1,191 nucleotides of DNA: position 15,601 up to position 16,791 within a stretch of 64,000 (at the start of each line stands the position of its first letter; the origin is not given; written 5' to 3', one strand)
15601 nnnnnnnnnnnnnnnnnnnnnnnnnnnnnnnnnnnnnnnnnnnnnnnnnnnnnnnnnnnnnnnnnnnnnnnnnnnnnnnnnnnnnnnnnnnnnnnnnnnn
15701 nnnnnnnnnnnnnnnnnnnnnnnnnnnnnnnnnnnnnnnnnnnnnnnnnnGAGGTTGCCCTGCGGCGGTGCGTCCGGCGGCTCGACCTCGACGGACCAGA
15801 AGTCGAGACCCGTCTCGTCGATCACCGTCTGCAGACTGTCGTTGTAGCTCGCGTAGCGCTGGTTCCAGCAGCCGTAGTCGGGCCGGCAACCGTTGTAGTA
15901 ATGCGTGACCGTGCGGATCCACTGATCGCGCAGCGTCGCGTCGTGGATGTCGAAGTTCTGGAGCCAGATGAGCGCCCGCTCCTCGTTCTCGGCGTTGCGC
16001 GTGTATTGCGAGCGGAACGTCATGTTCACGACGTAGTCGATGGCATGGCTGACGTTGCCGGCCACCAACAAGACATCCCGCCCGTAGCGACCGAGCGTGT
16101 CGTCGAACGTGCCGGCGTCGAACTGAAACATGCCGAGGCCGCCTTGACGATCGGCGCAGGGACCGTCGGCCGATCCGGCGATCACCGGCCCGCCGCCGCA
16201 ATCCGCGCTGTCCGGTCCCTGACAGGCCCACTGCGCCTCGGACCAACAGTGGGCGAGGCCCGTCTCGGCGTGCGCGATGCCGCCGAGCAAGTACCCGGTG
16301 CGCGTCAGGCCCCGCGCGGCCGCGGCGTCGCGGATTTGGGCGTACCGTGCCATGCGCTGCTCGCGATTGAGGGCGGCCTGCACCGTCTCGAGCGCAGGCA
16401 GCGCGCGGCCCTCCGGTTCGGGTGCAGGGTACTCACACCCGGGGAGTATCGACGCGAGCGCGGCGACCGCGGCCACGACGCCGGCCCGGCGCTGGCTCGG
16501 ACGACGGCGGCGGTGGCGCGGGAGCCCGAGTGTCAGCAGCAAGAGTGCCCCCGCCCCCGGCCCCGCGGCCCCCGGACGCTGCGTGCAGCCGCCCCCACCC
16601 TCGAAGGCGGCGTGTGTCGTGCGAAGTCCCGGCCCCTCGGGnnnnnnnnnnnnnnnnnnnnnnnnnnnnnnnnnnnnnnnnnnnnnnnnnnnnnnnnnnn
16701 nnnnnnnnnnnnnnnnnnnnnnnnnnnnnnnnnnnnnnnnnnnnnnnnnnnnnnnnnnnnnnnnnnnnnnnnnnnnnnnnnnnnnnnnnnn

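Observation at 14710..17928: Single ORF containing two complete secreted modules, with an internal MYXO-CTERM-like signal followed immediately by a lipobox-like segment and no stop codon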

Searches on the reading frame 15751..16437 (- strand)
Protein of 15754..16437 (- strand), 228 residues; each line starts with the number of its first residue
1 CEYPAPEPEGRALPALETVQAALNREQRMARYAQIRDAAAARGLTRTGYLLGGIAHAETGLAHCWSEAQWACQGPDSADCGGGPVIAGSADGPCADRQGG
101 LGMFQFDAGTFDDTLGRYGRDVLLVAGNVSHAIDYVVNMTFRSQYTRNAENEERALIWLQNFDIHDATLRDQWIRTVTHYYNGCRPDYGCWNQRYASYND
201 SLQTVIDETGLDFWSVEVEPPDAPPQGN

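Call 19: find_homologous_proteins(query=window:15754-16437:-, max_evalue=0.001)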
Query seq(228 aa) (228 aa): 323 proteins with E <= 0.001 among 1220 candidates; the best 120 are listed.
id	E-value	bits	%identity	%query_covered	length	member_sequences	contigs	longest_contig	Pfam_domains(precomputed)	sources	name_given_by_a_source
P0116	3.5e-89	317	62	96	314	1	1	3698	-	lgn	-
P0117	1.6e-87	311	61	95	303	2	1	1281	-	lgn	-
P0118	2.0e-87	311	63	96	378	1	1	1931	PF02412.24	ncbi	ncbi:MAG: hypothetical protein EOO74_05175, partial [Myxococcales bacterium]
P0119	1.2e-82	295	64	86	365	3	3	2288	-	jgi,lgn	jgi:hypothetical protein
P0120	1.5e-82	295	65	85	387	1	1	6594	-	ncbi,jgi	jgi:hypothetical protein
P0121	8.7e-81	289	64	85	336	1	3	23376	PF08310.18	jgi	jgi:hypothetical protein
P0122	2.0e-79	285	55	91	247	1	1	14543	-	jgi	jgi:hypothetical protein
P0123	2.2e-79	285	59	98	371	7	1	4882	PF08310.18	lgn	-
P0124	3.1e-79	284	63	86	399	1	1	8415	PF08310.18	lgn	-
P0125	3.8e-79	284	62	87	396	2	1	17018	PF08310.18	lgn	-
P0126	3.9e-79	284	63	88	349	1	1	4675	PF08310.18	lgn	-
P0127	6.6e-78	280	61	87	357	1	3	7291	PF08310.18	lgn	-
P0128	2.6e-77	278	58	91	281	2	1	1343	-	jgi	jgi:hypothetical protein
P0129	2.8e-77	278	62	85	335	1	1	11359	PF08310.18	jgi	jgi:hypothetical protein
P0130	3.6e-77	277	62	89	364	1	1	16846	PF08310.18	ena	-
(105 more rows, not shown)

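Call 20: search_solved_structures(query=window:15754-16437:-, max_evalue=10)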
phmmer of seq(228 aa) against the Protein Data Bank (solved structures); distinct sequences matched with E-value up to 10: 0.

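Call 33: predict_structure(alignment_id=A1)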
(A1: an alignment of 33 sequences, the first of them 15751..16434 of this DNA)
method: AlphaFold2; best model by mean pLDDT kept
length: 228 residues; sequences in the alignment: 33
mean_pLDDT: 92.4   pTM: 0.85
mean pLDDT of the five models: 92.4, 91.5, 91.3, 90.0, 89.7
residues with pLDDT >= 90: 186; 70-90: 20; 50-70: 21; < 50: 1
segments of 3 or more residues with pLDDT < 50: none
pLDDT, mean of each block of 10 residues (from residue 1): 64 57 95 97 97 97 93 97 90 91 96 97 97 98 97 98 98 98 98 98 98 91 79
secondary structure, 60 per line:
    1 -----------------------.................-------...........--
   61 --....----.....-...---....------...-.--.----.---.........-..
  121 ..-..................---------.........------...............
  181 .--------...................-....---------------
elements in order: H24-40 H48-58 E71-75 E83-86 H110-117 H119-122 H124-141 H151-159 H166-181 H190-208 H210-213

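Call 36: fold_search(model_id=the predicted structure, library=pdb)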
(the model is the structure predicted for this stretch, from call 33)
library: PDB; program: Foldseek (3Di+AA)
matches with E <= 10: 26; with E <= 0.001: 0
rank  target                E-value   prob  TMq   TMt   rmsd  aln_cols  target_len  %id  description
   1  2l7a_MODEL_1_A        5.1e+00  0.06  0.12  0.18  12.7        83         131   16  Solution Structure of the R3 Domain of Talin (released 2011-12-21)
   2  9s99_B                6.0e+00  0.04  0.14  0.15  16.8       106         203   20  CdvB2 filament - high twist, class B (released 2026-01-28)
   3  2q60_A                6.3e+00  0.02  0.13  0.14  12.8       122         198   16  Crystal structure of the ligand binding domain of polyandrocarpa misakiensis rxr in tetramer in absence of ligand (released 2008-05-27)
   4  5m24                  6.3e+00  0.02  0.14  0.14  11.2       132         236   11  RARg mutant-S371E (released 2017-09-20)
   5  2nxx_B                6.6e+00  0.02  0.18  0.18  14.2       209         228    7  Crystal Structure of the Ligand-Binding Domains of the T.castaneum (Coleoptera) Heterodimer EcrUSP Bound to Ponasteron (released 2007-10-02)
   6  8bnt_B                7.0e+00  0.04  0.16  0.15  14.8       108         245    8  The DH domain of ARHGEF2 bound to RhoA (released 2022-12-07)
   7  1p93_B                7.0e+00  0.02  0.13  0.12  10.4       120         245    9  CRYSTAL STRUCTURE OF THE AGONIST FORM OF GLUCOCORTICOID RECEPTOR (released 2003-07-08)
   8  4dm6_A                7.3e+00  0.01  0.12  0.12  13.0       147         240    7  Crystal structure of RARb LBD homodimer in complex with TTNPB (released 2012-03-07)
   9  3a9e_A                8.1e+00  0.02  0.14  0.15  12.9       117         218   12  Crystal structure of a mixed agonist-bound RAR-alpha and antagonist-bound RXR-alpha heterodimer ligand binding domains (released 2010-10-06)
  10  7wz3_B                8.1e+00  0.02  0.11  0.08  15.0       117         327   15  Cryo-EM structure of human TRiC-tubulin-S1 state (released 2023-02-22)
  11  9itm_Z                8.5e+00  0.02  0.16  0.15  18.5       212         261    9  Chloroflexus aurantiacus ATP synthase, state 1, focused refinement of FO (released 2025-03-19)
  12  7m5c_Q                9.0e+00  0.02  0.15  0.20  14.9       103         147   17  Crystal Structure of human BAK in complex with WT BAK BH3 peptide (released 2022-01-12)
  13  6xm1_A                9.0e+00  0.02  0.14  0.07  14.3       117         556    9  SM Protein Vps45 in Complex with Qa SNARE Tlg2 (released 2020-08-19)
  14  3e7c_A                9.0e+00  0.02  0.14  0.13   8.8       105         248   10  Glucocorticoid Receptor LBD bound to GSK866 (released 2008-11-25)
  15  9e23_B                9.0e+00  0.02  0.13  0.10  13.6       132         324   14  Cryo-EM structure of Pre-Chi dynein tail (released 2025-07-09)
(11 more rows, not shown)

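Call 40: search_protein_families(library=pfam, alignment_id=A1, max_evalue=1)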
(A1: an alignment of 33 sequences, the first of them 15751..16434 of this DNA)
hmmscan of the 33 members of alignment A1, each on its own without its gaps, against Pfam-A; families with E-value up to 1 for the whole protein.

A. member 1, window:15751-16434:- (228 aa): 0 families

B. families by the number of members that match (of 33 scanned): 19 families
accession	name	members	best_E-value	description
PF08310.17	LGFP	11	1e-64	LGFP repeat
PF19855.4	DUF6330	4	0.061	Family of unknown function (DUF6330)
PF19404.4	DUF5977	2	0.027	Family of unknown function (DUF5977)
PF02412.23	TSP_3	1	6.3e-37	Thrombospondin type 3 repeat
PF25275.1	Golvesin_C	1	1.7e-13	Golvesin C-terminal domain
PF16158.11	N_BRCA1_IG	1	7.2e-06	Ig-like domain from next to BRCA1 gene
PF09244.16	Suc_Porlyase_C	1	0.032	Sucrose phosphorylase, C-terminal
PF05887.16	Trypan_PARP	1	0.045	Procyclic acidic repetitive protein (PARP)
PF18013.6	Phage_lysozyme2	1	0.065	Phage tail lysozyme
PF20022.4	VMAP-M19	1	0.071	vWA-MoxR associated protein middle region 19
PF08139.17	LPAM_1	1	0.078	Prokaryotic membrane lipoprotein lipid attachment site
PF09827.14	CRISPR_Cas2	1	0.086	CRISPR associated protein Cas2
PF12319.13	TryThrA_C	1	0.11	Tryptophan-Threonine-rich plasmodium antigen C terminal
PF22481.1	DUF6985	1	0.12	Domain of unknown function (DUF6985)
PF21932.3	M2AP_beta_dom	1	0.16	MIC2-associated protein, central beta-domain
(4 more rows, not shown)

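Call 41: search_solved_structures(query=A1, max_evalue=10)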
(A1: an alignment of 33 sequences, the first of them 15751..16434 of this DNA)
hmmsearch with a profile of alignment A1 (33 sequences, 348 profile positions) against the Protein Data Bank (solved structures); distinct sequences matched with E-value up to 10: 3.
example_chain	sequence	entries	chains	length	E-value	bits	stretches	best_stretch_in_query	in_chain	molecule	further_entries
6swz_AAA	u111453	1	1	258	4.2e-09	39.8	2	223-341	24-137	Protein PS1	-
6sx4_AAA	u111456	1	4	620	7.9e-08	35.6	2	225-341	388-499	Protein PS1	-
8qma_E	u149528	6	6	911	5.8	9.7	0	222-338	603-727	PAP1 | PAP1, pTAC3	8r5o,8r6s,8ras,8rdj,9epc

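Call 44: fold_search(model_id=the predicted structure, library=viral)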
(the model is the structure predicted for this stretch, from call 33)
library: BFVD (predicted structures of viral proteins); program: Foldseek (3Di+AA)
matches with E <= 10: 71; with E <= 0.001: 0
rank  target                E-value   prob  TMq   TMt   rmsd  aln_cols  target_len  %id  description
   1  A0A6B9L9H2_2          5.3e-02  0.97  0.39  0.12  14.0       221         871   18  Tape measure protein [Mycobacterium phage Onyinye]
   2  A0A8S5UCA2            1.4e-01  0.98  0.48  0.22   7.6       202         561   12  CHAP domain protein [Siphoviridae sp. ctgN495]
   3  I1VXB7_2              2.3e-01  0.75  0.35  0.09  15.8       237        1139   13  (no name in the UniProt tables at hand)
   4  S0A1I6                2.6e-01  0.77  0.38  0.15  12.7       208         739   11  Structural protein [Cellulophaga phage phi4:1]
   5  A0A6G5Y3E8            3.3e-01  0.44  0.37  0.17  15.1       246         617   15  (no name in the UniProt tables at hand)
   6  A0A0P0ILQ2            3.9e-01  0.63  0.37  0.20  15.2       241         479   12  Internal (Core) protein [Pbunalikevirus phiFenriz]
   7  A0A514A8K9            3.9e-01  0.63  0.35  0.13  17.5       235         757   13  Lytic transglycosylase [Pantoea phage Kyle]
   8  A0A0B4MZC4            6.1e-01  0.35  0.36  0.19   8.8       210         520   12  Tail protein [Streptococcus phage SOCP]
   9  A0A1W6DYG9            7.2e-01  0.35  0.33  0.42  12.3       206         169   13  Transglycosylase SLT domain-containing protein [Aeromonas phage phiA8-29]
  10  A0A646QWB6            1.2e+00  0.12  0.24  0.24  15.4       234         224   15  Putative lytic transglycosylase [Roseobacter phage CRP-5]
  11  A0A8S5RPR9            1.3e+00  0.51  0.42  0.46  10.4       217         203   12  Morphogenesis protein 1 wall, phi29, hydrolase, infection [virus sp. ctrcb4]
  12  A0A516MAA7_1          1.4e+00  0.69  0.48  0.10  10.6       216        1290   12  (no name in the UniProt tables at hand)
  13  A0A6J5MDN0            1.4e+00  0.35  0.45  0.21  12.1       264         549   10  Glycoside hydrolase, family 19, catalytic [uncultured Caudovirales phage]
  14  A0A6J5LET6            1.8e+00  0.33  0.39  0.14  12.4       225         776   12  Phage tail lysozyme domain-containing protein [uncultured Caudovirales phage]
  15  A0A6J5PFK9            1.9e+00  0.12  0.27  0.09  13.1       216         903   15  Phage tail lysozyme domain-containing protein [uncultured Caudovirales phage]
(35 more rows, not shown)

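Call 57: find_related_loci(query=A1, collection=metagenome_contigs, flank=4000)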
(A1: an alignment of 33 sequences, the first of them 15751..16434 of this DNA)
Query A1 (228 aa) in metagenome_contigs; peptide patterns used: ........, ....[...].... (x = any residue, [..] = any of these).
299 stretches matched a pattern; 237 encode a relative of the query (tblastn E <= 1e-3); the best 80 are kept; 80 distinct loci.
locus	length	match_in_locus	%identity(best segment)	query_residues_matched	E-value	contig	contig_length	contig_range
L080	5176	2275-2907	71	15-228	2e-103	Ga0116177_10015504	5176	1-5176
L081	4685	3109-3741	70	15-228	2e-101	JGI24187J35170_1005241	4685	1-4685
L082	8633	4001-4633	70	9-219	2e-100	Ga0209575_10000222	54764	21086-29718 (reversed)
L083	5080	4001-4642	70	15-228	9e-101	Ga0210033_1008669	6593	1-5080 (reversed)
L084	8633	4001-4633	70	15-228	3e-101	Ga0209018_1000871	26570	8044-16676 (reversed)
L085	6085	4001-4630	70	9-216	1e-99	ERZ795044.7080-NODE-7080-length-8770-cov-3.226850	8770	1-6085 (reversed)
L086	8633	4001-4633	68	15-228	6e-99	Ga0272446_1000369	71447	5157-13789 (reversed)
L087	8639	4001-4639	65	4-221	1e-92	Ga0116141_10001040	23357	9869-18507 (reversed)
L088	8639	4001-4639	65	4-221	1e-92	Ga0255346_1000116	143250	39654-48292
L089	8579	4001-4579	63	20-215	3e-81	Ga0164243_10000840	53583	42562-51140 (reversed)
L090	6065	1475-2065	62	19-214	8e-81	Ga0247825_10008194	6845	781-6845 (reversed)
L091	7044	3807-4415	60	22-223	1e-80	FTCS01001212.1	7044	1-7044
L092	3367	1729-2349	59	22-227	3e-81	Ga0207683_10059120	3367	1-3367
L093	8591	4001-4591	60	13-209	5e-80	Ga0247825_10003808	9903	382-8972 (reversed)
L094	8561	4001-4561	63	27-213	4e-79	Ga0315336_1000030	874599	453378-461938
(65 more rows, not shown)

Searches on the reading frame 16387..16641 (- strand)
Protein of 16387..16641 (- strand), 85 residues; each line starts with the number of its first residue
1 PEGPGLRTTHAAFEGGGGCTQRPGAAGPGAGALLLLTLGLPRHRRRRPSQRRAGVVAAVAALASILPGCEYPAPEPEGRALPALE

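Call 6: search_protein_families(library=ncbifam, proteins=[window:16387-16641:-], max_evalue=10)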
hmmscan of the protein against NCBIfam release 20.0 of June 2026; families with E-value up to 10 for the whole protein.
seq(85 aa): 3 families
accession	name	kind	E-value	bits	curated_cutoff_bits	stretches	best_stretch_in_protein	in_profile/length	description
TIGR03901.2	MYXO-CTERM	domain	0.0057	17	20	1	15-47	2-33/34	MYXO-CTERM sorting domain-containing protein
NF058595.1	invert_tail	domain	0.042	14.2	37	1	27-69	30-72/113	lipo-invert putative C-terminal anchoring domain-containing protein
NF047320.1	morpho_MmpB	equivalog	0.17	11.9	34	1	51-63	22-34/39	morphogenic membrane protein MmpB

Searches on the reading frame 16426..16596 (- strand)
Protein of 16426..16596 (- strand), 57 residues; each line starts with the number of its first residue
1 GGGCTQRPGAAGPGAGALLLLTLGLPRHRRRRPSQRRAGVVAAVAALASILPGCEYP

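Call 78: find_homologous_proteins(query=A4, max_evalue=10)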
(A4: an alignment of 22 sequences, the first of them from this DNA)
Query A4 (22 sequences) (57 aa, profile of the alignment): 1 proteins with E <= 10 among 8000 candidates.
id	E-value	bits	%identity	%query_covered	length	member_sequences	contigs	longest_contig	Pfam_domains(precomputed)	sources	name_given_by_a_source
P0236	9.6e-1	27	-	-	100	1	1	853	-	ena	-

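Call 86: search_protein_representatives(alignment_id=A5)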
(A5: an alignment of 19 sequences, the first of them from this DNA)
Query: 19 sequences, 53 profile positions. Proteins with E-value up to 0.001 (for the whole library): 19; up to 1e-10: 0; up to 1e-30: 0. The best 19 are listed.
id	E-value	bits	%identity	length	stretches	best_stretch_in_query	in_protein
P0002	3.6e-10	56.1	-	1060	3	2-53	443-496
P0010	1.1e-07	48.1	-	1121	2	2-53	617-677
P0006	1.8e-07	47.5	-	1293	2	1-52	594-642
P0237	1.5e-05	41.3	-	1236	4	2-47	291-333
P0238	7.4e-05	39.1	-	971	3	2-47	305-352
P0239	1.1e-04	38.6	-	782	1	2-53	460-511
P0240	1.2e-04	38.4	-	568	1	1-52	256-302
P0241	1.3e-04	38.3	-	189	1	2-46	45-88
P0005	1.5e-04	38.1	-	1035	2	2-52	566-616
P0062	2.9e-04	37.2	-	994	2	1-52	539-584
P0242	3.8e-04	36.8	-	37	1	1-32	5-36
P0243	4.0e-04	36.7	-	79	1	1-33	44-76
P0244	5.8e-04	36.2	-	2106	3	1-44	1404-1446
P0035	6.0e-04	36.2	-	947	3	1-53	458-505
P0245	6.2e-04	36.1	-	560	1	2-52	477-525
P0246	6.6e-04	36.0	-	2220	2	1-46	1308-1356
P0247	6.6e-04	36.0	-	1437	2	2-52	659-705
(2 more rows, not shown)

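Call 88: search_protein_families(library=pfam, proteins=[P0237, P0238, P0239, P0240, P0244, P0246, P0247], max_evalue=0.001)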
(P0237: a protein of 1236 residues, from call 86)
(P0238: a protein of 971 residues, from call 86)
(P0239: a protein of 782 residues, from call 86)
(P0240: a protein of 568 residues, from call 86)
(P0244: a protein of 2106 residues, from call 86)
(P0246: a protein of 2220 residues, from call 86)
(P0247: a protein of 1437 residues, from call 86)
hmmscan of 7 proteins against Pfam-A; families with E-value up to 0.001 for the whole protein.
P0237 (1236 aa): 0 families

P0238 (971 aa): 2 families
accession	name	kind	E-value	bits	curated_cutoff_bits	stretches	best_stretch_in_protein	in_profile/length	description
PF13205.12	Big_5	-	6.9e-06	27.2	23.6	0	719-763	43-85/105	Bacterial Ig-like domain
PF17964.7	Big_10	-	3.9e-05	24.4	22.9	0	718-762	20-60/164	Bacterial Ig domain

P0239 (782 aa): 2 families
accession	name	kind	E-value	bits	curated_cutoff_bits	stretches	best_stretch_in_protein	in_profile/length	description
PF13365.12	Trypsin_2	-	1.3e-06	29.7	27.6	1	186-345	3-139/144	Trypsin-like peptidase domain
PF00089.32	Trypsin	-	2.1e-05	24.9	20.6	0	182-203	25-46/220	Trypsin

P0240 (568 aa): 0 families

P0244 (2106 aa): 1 family
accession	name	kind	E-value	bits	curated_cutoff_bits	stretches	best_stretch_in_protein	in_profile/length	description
PF11617.13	Cu-binding_MopE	-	9.5e-106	346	27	15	559-585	1-27/30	Putative metal-binding motif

P0246 (2220 aa): 5 families
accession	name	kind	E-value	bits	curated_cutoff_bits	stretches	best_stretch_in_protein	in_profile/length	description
PF05345.18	He_PIG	-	8.2e-59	196.5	24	7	2002-2079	11-95/96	Putative Ig domain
PF07705.17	CARDB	-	5.4e-54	181.1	22.7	6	706-814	2-99/101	CARDB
PF24908.1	Ig_SIBA-E_2nd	-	7.3e-07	29.8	27.8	0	2033-2066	44-77/117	Integrin beta-like protein A-E, second Ig-like domain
PF06119.19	NIDO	-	1.3e-05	25.8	25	0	87-135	3-48/186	Nidogen-like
PF16116.10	DUF4832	-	0.0003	21.1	29.2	0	1712-1787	118-195/216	Domain of unknown function (DUF4832)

P0247 (1437 aa): 1 family
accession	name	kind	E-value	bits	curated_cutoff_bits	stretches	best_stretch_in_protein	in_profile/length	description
PF07676.18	PD40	-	8.4e-13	48.3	20.9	0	68-80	15-27/38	WD40-like Beta Propeller Repeat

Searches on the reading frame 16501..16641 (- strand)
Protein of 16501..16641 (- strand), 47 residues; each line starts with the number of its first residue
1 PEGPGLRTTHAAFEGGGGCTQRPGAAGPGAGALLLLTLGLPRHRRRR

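Call 6: search_protein_families(library=ncbifam, proteins=[window:16501-16641:-], max_evalue=10)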
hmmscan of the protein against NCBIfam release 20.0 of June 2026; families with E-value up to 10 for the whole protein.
seq(47 aa): 3 families
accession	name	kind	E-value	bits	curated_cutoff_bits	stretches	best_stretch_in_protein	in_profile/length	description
TIGR03901.2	MYXO-CTERM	domain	0.00027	21.2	20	1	15-47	2-33/34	MYXO-CTERM sorting domain-containing protein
NF041936.1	MXAN_0125_fam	equivalog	0.12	12.4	65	1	14-46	141-169/169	MXAN_0125 family MYXO-CTERM protein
NF004283.0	PRK05692.1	subfamily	0.34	10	246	1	5-31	226-252/300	hydroxymethylglutaryl-CoA lyase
